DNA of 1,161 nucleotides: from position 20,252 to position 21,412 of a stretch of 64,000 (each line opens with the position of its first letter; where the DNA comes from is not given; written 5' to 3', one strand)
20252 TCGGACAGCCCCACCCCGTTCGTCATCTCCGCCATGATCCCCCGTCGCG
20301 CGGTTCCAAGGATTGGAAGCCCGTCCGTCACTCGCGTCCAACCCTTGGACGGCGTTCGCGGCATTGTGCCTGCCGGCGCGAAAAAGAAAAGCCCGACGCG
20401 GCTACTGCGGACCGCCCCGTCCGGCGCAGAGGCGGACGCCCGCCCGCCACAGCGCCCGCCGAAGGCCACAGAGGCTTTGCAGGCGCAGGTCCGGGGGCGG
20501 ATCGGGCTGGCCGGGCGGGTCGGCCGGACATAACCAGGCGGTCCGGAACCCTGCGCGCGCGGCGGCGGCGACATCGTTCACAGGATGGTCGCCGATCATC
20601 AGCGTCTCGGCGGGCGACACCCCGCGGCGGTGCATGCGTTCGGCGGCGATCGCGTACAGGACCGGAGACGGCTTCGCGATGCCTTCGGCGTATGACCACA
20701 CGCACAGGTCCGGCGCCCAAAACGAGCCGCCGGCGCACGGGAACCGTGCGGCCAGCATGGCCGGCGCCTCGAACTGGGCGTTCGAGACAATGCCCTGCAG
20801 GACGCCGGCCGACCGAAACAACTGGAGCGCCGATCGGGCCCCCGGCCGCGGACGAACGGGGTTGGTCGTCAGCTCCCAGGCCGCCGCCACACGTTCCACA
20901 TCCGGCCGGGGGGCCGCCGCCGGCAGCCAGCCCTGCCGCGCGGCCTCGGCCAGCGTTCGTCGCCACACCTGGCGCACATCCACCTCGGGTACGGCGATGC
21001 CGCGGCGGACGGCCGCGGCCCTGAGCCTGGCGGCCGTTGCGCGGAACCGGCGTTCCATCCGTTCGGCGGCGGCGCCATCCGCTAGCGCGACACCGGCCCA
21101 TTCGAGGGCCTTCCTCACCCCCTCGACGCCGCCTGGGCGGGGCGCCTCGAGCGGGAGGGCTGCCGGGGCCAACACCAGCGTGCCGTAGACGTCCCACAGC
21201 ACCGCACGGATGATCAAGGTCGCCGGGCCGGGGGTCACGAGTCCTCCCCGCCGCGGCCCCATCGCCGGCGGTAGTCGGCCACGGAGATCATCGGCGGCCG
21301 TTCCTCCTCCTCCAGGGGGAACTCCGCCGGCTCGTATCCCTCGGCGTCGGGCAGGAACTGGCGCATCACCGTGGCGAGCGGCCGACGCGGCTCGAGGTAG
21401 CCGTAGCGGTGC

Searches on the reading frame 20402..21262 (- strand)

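Call 80: search_protein_families(library=pfam, proteins=[window:20402-21262:-], max_evalue=0.001)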
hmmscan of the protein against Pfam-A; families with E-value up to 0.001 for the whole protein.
window:20402-21262:- (286 aa): 3 families
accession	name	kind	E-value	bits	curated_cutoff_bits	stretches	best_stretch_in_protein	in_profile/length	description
PF00702.32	Hydrolase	-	4.1e-18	66.9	26.4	1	18-238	1-191/191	haloacid dehalogenase-like hydrolase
PF13242.12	Hydrolase_like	-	2.2e-10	40.8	22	1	196-243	3-47/75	HAD-hyrolase-like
PF13419.12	HAD_2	-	1.8e-07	31.9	23.8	1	122-243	62-177/178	Haloacid dehalogenase-like hydrolase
